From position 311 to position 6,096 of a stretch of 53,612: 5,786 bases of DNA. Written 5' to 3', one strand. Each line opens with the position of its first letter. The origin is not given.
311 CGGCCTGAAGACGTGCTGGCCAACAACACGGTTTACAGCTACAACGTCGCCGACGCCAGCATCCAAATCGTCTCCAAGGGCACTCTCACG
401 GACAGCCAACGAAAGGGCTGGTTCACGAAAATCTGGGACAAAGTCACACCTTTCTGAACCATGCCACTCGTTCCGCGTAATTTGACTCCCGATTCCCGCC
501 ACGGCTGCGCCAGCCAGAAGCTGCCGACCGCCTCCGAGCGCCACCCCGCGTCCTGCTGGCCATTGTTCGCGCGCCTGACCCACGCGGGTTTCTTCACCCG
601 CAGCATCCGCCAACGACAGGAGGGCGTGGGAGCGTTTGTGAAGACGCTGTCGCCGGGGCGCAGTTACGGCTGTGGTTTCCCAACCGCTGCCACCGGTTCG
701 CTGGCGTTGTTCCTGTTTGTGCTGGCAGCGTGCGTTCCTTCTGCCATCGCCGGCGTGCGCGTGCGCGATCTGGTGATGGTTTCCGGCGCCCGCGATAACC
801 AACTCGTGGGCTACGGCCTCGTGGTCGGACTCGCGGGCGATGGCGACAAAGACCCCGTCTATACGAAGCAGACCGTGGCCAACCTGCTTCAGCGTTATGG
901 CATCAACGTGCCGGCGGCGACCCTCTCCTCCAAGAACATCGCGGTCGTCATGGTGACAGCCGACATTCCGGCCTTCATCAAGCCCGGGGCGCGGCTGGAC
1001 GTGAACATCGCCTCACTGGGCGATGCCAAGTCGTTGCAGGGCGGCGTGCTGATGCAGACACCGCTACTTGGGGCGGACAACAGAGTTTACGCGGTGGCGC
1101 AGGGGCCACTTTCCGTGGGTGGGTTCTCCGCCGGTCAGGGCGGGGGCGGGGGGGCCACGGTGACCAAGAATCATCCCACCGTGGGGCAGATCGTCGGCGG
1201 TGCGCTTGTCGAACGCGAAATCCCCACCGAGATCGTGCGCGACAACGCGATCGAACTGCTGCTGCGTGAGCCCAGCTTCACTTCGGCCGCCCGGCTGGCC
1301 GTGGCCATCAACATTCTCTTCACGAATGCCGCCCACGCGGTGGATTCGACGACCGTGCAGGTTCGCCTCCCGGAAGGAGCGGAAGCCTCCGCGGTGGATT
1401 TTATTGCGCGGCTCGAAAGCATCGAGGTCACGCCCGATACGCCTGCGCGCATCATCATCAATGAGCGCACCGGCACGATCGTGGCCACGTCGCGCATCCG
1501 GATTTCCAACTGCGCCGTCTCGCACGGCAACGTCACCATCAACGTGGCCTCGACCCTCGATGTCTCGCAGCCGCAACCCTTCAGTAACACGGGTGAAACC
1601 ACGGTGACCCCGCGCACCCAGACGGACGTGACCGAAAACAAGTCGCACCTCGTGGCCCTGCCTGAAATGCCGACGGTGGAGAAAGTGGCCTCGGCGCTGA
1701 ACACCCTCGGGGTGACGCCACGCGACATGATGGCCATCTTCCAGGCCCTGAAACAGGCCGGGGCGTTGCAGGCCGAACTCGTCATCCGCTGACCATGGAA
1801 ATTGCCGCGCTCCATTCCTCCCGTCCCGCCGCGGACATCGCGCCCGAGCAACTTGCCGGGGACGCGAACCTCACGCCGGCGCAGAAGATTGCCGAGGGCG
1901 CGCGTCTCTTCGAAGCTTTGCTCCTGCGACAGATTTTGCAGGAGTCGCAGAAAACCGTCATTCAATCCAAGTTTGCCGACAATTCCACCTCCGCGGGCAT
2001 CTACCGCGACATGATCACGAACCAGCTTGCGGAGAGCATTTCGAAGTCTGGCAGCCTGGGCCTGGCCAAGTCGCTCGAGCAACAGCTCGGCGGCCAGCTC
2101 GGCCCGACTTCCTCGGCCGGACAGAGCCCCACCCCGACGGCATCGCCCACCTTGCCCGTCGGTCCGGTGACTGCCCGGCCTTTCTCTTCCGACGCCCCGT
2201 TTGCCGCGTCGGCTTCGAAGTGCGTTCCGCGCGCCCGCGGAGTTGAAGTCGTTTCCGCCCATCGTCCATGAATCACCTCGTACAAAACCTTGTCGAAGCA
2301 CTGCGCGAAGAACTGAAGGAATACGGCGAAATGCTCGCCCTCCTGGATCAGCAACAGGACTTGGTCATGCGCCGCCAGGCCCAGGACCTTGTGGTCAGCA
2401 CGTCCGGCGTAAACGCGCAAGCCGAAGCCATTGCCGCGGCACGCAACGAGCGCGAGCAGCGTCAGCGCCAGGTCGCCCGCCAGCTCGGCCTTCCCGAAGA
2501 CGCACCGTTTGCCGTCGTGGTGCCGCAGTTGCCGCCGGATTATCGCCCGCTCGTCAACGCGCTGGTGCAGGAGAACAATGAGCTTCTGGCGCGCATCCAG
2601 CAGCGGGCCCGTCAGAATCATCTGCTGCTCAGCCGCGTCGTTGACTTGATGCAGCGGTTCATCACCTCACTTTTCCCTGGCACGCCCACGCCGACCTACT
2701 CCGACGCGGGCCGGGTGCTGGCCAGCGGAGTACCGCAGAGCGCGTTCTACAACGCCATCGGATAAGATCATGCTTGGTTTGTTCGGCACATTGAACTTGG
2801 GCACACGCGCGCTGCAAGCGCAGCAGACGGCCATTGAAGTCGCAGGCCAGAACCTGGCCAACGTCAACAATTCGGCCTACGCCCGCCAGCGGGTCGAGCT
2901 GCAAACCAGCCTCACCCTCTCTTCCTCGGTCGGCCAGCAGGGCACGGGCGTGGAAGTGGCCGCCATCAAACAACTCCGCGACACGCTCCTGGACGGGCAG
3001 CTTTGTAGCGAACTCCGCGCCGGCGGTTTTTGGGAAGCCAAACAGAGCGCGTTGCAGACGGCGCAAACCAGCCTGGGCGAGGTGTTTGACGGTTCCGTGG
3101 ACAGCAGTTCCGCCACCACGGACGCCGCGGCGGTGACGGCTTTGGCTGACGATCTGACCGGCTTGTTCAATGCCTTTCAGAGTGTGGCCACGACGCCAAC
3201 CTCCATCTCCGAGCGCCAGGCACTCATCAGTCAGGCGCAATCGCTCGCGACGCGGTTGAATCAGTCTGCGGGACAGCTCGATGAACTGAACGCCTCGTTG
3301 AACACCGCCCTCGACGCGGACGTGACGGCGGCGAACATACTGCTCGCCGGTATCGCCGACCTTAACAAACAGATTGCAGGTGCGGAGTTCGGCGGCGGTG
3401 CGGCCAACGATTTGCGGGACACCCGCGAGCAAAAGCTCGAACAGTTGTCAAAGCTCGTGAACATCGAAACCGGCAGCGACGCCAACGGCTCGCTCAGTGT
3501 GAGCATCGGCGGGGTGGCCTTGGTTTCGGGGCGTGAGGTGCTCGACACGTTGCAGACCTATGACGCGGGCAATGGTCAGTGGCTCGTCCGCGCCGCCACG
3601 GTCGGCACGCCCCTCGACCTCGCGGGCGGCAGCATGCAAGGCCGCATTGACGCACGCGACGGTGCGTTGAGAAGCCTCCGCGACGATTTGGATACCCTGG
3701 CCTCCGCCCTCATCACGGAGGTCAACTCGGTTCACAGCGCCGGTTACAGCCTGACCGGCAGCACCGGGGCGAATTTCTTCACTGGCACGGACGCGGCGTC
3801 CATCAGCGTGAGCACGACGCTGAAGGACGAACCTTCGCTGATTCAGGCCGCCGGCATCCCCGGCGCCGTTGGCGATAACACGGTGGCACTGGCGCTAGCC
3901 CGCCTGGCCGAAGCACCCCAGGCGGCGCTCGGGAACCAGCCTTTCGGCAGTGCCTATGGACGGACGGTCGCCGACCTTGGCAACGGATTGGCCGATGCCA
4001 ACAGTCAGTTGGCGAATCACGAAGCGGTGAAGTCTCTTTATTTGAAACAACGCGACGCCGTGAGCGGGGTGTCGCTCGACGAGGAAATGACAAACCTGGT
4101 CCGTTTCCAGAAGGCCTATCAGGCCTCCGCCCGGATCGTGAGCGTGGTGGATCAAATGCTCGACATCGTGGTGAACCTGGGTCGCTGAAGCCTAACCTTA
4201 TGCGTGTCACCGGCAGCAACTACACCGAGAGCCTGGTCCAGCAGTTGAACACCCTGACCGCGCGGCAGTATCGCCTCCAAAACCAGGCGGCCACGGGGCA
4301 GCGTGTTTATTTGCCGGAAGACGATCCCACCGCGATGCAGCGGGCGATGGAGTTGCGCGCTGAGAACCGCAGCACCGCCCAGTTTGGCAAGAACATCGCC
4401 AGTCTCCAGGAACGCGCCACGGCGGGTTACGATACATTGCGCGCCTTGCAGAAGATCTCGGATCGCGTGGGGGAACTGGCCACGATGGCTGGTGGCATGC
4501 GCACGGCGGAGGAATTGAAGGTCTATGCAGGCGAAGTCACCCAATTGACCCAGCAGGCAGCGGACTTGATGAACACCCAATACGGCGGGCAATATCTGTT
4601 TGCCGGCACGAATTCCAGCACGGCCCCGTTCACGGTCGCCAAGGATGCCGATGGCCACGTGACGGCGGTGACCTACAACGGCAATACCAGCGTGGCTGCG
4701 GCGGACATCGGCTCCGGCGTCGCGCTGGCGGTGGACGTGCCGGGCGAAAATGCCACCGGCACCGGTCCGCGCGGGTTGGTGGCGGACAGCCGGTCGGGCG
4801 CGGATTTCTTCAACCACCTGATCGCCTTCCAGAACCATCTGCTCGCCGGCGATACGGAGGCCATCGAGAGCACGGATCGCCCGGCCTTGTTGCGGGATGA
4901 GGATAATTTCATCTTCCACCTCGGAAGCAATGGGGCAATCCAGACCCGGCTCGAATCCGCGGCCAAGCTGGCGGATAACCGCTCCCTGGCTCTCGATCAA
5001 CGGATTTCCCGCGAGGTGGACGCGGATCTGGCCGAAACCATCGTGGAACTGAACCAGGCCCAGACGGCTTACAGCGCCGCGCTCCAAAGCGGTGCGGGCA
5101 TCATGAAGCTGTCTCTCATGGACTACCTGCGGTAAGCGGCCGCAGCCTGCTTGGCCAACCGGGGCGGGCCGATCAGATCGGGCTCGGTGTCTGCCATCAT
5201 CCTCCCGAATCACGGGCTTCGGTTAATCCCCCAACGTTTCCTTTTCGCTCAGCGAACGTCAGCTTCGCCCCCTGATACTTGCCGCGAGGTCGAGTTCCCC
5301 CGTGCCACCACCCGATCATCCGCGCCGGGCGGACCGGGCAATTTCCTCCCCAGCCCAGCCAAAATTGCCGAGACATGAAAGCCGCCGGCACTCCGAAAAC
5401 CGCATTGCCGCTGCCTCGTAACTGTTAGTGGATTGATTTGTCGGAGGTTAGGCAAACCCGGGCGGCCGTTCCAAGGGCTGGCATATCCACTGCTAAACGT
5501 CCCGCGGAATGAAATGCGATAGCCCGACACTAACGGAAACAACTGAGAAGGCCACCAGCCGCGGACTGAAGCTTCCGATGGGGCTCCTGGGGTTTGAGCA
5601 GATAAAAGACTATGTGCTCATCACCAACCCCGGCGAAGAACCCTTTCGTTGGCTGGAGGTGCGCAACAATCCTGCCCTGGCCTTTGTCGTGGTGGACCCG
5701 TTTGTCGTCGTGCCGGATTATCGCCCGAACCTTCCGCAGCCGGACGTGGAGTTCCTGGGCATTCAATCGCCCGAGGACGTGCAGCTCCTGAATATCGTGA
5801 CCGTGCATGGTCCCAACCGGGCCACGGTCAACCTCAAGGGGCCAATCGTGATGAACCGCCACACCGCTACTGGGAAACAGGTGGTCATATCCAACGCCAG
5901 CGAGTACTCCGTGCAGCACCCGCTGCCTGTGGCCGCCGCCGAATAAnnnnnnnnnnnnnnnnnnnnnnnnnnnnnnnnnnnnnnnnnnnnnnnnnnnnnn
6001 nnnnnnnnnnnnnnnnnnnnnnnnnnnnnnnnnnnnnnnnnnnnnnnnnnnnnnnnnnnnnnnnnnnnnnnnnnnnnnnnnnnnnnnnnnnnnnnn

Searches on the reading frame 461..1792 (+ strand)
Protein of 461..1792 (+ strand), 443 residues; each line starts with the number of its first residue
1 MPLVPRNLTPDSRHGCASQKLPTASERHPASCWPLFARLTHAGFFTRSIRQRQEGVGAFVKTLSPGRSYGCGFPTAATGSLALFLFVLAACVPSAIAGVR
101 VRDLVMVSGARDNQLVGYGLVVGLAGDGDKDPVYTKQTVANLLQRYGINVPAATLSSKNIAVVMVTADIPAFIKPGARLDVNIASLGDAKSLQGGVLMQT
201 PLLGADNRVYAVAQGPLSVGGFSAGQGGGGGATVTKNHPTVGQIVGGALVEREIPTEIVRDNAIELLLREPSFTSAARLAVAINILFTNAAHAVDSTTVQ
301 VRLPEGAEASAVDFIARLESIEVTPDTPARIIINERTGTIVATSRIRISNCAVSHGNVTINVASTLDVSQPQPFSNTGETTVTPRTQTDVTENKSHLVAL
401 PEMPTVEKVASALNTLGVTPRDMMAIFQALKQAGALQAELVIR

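Call 7: search_protein_families(library=pfam, proteins=[window:461-1792:+], max_evalue=0.0001)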
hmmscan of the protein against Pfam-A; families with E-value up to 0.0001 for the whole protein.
window:461-1792:+ (443 aa): 1 family
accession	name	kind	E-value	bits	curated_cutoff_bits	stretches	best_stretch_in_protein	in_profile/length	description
PF02119.21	FlgI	-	6.8e-130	433.4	25.3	1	100-442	1-343/343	Flagellar P-ring protein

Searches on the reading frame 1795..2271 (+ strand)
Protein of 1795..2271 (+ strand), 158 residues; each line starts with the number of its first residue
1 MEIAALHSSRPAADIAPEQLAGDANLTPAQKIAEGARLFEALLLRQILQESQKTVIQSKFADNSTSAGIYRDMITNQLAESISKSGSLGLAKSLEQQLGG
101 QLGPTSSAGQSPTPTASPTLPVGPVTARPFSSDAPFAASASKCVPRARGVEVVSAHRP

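Call 7: search_protein_families(library=pfam, proteins=[window:1795-2271:+], max_evalue=0.0001)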
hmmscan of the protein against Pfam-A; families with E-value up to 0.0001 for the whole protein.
window:1795-2271:+ (158 aa): 1 family
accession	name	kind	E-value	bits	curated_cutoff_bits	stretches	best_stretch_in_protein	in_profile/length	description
PF10135.14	Rod-binding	-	3.5e-09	37.5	25.1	1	53-97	5-51/51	Rod binding protein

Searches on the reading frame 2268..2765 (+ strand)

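Call 7: search_protein_families(library=pfam, proteins=[window:2268-2765:+], max_evalue=0.0001)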
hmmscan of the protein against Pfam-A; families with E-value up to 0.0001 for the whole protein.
window:2268-2765:+ (165 aa): 1 family
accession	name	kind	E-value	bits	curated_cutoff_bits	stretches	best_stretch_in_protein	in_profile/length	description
PF05130.17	FlgN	-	4.3e-15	56.8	30.5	1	1-149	1-144/147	FlgN protein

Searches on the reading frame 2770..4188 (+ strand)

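Call 7: search_protein_families(library=pfam, proteins=[window:2770-4188:+], max_evalue=0.0001)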
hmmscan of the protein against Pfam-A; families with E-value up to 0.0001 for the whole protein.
window:2770-4188:+ (472 aa): 2 families
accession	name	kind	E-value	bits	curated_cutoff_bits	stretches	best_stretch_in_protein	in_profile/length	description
PF22638.1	FlgK_D1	-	1.5e-53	182.2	28.6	1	123-337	13-233/233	Flagellar hook-associated protein FlgK helical domain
PF06429.18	Flg_bbr_C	-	4.9e-12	45.6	23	1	431-470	7-46/46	Flagellar basal body rod FlgEFG protein C-terminal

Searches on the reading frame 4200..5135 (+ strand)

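Call 7: search_protein_families(library=pfam, proteins=[window:4200-5135:+], max_evalue=0.0001)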
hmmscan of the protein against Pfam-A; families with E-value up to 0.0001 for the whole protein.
window:4200-5135:+ (311 aa): 1 family
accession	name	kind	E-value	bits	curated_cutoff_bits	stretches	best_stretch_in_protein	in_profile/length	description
PF00669.25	Flagellin_N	-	1.4e-10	41.8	26.6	1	17-138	15-138/139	Bacterial flagellin N-terminal helical region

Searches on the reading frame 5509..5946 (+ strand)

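Call 7: search_protein_families(library=pfam, proteins=[window:5509-5946:+], max_evalue=0.0001)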
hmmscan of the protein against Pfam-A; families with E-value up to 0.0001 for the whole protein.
window:5509-5946:+ (145 aa): 1 family
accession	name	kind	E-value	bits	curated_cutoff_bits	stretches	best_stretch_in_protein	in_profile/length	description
PF02623.20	FliW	-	4e-36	123.9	25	1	21-139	2-122/122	FliW protein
